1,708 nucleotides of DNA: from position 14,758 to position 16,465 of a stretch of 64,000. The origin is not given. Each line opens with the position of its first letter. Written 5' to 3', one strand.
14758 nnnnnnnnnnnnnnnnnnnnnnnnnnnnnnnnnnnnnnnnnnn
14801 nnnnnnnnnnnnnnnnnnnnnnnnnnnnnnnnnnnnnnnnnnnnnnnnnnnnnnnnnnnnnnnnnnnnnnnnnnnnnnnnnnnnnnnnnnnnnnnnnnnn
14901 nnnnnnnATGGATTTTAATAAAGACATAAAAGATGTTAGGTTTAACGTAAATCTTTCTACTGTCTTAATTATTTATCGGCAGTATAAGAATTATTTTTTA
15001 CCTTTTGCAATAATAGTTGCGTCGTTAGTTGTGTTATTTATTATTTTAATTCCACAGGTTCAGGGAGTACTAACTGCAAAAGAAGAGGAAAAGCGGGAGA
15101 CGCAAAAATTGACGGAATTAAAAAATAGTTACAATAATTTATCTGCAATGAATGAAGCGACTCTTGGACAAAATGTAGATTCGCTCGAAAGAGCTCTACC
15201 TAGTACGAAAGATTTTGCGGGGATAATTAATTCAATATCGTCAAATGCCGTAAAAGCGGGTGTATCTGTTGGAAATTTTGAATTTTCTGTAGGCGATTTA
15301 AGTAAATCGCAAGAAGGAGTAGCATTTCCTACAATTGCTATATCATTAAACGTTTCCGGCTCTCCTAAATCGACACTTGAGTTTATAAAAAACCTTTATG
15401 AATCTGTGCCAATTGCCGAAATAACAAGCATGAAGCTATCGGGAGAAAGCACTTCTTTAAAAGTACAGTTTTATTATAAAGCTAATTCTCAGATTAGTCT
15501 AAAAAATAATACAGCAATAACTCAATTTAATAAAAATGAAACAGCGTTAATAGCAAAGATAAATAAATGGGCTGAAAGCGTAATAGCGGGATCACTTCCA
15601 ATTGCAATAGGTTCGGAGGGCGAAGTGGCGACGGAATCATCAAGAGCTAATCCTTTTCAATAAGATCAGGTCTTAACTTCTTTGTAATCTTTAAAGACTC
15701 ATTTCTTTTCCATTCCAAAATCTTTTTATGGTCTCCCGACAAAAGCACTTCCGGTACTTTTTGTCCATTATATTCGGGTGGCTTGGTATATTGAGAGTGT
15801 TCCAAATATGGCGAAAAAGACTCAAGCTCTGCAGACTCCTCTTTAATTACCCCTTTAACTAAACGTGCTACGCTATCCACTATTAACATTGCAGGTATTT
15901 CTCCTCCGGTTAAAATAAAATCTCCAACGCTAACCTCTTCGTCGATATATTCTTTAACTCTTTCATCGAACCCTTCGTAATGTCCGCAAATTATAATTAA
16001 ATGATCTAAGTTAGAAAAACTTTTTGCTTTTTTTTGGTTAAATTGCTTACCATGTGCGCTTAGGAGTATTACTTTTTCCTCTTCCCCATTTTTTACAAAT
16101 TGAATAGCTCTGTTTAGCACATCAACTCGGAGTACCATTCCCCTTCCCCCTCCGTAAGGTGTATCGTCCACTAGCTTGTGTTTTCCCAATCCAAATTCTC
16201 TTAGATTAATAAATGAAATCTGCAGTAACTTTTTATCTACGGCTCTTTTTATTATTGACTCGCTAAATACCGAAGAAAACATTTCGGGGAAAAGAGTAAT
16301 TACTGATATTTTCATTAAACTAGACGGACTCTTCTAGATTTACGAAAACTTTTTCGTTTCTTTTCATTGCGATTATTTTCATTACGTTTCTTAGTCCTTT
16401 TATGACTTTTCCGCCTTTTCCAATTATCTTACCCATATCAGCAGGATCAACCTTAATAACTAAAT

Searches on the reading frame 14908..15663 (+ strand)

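Call 46: search_protein_families(library=pfam, proteins=[window:14908-15663:+], max_evalue=0.001)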
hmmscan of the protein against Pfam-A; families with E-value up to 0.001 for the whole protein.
window:14908-15663:+ (251 aa): 1 family
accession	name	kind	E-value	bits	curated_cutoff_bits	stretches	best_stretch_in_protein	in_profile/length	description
PF04350.18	PilO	-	8.9e-06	26.3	22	1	57-183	4-127/145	Pilus assembly protein, PilO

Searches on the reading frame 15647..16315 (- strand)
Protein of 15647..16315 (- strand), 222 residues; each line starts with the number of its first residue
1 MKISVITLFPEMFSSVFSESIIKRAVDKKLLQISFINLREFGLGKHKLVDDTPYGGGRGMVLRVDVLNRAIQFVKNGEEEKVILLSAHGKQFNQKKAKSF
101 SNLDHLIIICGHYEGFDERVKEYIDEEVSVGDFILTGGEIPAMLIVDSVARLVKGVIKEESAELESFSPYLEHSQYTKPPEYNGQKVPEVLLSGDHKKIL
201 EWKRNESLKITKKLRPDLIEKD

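Call 46: search_protein_families(library=pfam, proteins=[window:15647-16315:-], max_evalue=0.001)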
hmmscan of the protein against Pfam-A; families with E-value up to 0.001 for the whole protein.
window:15647-16315:- (222 aa): 1 family
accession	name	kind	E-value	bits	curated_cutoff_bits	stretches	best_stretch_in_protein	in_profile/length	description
PF01746.26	tRNA_m1G_MT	-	1.2e-57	195.3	27.3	1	23-216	2-195/195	tRNA (Guanine-1)-methyltransferase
